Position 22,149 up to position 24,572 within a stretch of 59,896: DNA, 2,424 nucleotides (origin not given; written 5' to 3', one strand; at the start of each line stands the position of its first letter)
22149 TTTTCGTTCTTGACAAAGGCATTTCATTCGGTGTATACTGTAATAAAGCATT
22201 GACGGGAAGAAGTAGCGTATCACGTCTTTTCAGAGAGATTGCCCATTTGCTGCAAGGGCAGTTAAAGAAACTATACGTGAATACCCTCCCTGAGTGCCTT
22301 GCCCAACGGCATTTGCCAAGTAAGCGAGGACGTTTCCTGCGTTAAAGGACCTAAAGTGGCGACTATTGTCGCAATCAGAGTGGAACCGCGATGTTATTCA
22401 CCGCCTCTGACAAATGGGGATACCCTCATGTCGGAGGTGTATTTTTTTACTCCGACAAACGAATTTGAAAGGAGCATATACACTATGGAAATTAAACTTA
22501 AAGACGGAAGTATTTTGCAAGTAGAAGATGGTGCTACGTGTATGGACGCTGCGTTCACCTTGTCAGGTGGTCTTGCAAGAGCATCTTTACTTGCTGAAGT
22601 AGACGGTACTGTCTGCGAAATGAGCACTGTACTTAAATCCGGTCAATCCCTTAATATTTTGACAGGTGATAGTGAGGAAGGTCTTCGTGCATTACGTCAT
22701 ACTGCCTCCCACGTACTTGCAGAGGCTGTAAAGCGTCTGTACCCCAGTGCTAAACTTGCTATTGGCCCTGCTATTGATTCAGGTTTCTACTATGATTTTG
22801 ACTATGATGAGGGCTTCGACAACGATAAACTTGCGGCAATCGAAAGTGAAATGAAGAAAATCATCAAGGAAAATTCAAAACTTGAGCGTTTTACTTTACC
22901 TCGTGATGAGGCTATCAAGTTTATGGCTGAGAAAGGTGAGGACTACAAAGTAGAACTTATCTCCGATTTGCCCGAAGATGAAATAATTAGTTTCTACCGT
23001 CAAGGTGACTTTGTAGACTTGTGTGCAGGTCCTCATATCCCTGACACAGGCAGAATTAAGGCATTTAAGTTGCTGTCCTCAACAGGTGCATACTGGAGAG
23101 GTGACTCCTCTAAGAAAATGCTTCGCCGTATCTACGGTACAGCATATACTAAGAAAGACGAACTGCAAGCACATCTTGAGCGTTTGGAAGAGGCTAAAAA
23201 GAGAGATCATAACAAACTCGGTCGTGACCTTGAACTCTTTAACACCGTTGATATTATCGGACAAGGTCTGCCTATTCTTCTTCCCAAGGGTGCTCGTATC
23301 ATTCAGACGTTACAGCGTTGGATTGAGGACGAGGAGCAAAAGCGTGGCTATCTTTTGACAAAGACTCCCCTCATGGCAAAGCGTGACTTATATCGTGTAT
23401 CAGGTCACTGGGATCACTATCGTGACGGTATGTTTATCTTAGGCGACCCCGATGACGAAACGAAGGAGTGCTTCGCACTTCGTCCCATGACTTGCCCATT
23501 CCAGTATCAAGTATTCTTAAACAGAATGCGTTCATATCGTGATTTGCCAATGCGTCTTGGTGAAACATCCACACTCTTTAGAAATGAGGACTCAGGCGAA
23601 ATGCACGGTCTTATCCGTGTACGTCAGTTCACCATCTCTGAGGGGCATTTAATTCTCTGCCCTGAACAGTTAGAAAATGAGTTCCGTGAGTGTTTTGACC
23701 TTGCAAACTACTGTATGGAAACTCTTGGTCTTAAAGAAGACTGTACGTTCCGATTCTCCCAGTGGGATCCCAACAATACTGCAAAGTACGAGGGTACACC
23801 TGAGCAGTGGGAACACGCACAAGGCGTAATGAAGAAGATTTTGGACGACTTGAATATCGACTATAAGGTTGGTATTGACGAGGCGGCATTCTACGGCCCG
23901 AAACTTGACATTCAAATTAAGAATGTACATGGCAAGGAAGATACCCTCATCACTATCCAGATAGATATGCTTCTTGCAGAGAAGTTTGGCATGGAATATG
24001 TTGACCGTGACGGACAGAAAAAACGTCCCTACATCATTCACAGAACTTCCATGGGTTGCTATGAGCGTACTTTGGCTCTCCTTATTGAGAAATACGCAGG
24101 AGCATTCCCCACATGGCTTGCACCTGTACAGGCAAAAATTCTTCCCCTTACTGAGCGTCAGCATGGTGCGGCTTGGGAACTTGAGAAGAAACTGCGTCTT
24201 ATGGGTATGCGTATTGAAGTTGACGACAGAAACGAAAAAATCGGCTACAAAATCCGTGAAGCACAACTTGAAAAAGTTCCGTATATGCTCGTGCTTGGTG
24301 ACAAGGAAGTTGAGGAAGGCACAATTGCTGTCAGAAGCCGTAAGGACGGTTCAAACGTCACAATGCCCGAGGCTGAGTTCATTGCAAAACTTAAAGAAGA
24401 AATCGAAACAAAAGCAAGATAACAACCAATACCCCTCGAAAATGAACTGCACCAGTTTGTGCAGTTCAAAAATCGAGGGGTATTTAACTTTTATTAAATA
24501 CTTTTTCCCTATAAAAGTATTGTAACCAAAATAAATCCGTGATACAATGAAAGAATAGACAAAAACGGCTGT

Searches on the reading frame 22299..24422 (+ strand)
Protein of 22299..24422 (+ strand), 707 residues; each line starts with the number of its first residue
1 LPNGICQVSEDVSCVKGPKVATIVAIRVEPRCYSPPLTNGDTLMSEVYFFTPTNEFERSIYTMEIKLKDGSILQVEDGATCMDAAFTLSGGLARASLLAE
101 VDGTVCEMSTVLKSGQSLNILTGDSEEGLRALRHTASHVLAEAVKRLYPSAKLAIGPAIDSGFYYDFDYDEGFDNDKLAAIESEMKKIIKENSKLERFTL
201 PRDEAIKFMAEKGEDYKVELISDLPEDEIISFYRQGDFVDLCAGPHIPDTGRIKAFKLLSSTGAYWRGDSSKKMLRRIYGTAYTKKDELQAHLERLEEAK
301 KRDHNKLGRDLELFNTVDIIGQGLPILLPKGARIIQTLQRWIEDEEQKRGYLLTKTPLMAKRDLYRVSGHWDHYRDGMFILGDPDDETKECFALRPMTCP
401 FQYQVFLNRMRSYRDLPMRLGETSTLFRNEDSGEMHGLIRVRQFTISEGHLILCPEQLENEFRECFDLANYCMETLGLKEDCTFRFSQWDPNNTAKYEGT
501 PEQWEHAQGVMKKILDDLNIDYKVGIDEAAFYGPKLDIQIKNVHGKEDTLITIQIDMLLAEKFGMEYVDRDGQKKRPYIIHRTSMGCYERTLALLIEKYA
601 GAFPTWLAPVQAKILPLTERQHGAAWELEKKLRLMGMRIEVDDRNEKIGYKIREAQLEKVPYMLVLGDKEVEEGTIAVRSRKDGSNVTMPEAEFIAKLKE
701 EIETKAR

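Call 11: search_protein_families(library=pfam, proteins=[window:22299-24422:+], max_evalue=0.001)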
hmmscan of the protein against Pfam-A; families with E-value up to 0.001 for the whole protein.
window:22299-24422:+ (707 aa): 4 families
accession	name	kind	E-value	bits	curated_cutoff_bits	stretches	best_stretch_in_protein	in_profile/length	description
PF00587.30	tRNA-synt_2b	-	9.8e-37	127.2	29.3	1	386-599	5-179/179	tRNA synthetase class II core domain (G, H, P, S and T)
PF03129.25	HGTP_anticodon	-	1.2e-24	86.7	21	1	611-701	1-94/94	Anticodon binding domain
PF07973.19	tRNA_SAD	-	5.7e-17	61.9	24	1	230-279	1-44/44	Threonyl and Alanyl tRNA synthetase second additional domain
PF02824.27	TGS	-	1.1e-09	38.6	22.2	1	64-122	2-60/60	TGS domain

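Call 30: find_related_loci(query=window:22488-24422:+, collection=genome_contigs, flank=10000)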
Query window:22488-24422:+ (644 aa) in genome_contigs; peptide patterns used: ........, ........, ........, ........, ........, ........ (x = any residue, [..] = any of these).
600 stretches matched a pattern (row limit reached: there are more); 582 encode a relative of the query (tblastn E <= 1e-3); the best 80 are kept; 80 distinct loci.
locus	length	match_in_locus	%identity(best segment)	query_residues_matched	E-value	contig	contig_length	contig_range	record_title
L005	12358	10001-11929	71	1-643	0e+0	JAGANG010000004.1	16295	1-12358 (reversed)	MAG: Spirochaetales bacterium isolate RGIG8597 Water_deer_Cecum.Co__c116135, whole genome shotgun sequence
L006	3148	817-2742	70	2-644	0e+0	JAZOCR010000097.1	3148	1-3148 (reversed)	MAG: Eubacteriales bacterium isolate T1900044755_TS20190421.MAGScoT_cleanbin_000034 SGB_2270_k141_633341, whole genome s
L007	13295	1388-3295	72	7-644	0e+0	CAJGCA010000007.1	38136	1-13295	MAG: Clostridiaceae bacterium isolate MAG21 genome assembly, contig: k141_3718580_length_38136_cov_66.5467, whole genome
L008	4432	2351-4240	70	9-639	0e+0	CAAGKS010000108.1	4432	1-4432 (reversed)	MAG TPA_asm: Clostridia bacterium, isolate HGM12713, WGS project CAAGKS010000000 data, contig: SRS476346_33_k119_384343,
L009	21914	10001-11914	70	7-644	0e+0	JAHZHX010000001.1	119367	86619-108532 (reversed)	MAG: Clostridiales bacterium isolate HRGM_Genome_3369 HRGM_Genome_3369_1, whole genome shotgun sequence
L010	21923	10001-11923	69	2-644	0e+0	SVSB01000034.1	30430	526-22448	MAG: Oscillospiraceae bacterium isolate SIG658 NODE_30966_length_30430_cov_1.881926, whole genome shotgun sequence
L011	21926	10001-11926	70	1-644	0e+0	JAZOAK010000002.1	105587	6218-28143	MAG: Acutalibacteraceae bacterium isolate T1900044763_TS20190229.MAGScoT_cleanbin_000017 SGB_2381_k141_2454045, whole ge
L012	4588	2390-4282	69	9-640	0e+0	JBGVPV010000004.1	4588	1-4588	MAG: Eubacteriales bacterium isolate fecal_MAG_18 fecal_MAG_18_contig_0004, whole genome shotgun sequence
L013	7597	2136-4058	70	2-644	0e+0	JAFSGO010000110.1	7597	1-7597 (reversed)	MAG: Clostridia bacterium isolate RGIG3123 Goat_Rectum-6__c448669, whole genome shotgun sequence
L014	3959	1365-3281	71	2-644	0e+0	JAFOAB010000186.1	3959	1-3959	MAG: Clostridia bacterium isolate RGIG279 Dairy_cattle_Cecum.Co__c1991501, whole genome shotgun sequence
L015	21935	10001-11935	69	1-644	0e+0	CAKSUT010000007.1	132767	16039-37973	MAG: uncultured Eubacteriales bacterium isolate REFINED_METABAT215_TOP10_CONTIGS_1500_ASSEMBLY_K77_MERGED__Hadza_PheChl_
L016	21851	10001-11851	70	29-644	0e+0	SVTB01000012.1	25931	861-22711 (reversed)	MAG: Oscillospiraceae bacterium isolate SIG684 NODE_37375_length_25931_cov_1.713610, whole genome shotgun sequence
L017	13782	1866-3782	68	6-644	0e+0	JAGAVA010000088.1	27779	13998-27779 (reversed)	MAG: Clostridia bacterium isolate RGIG8799 Water_deer_Colon.Co__c699338, whole genome shotgun sequence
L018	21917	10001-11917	69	4-644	0e+0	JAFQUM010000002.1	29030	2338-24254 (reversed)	MAG: Clostridia bacterium isolate RGIG2162 Goat_Colon.Co__c49941, whole genome shotgun sequence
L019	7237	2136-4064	68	1-644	0e+0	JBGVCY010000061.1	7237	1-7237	MAG: Eubacteriales bacterium isolate fecal_MAG_45 fecal_MAG_45_contig_0061, whole genome shotgun sequence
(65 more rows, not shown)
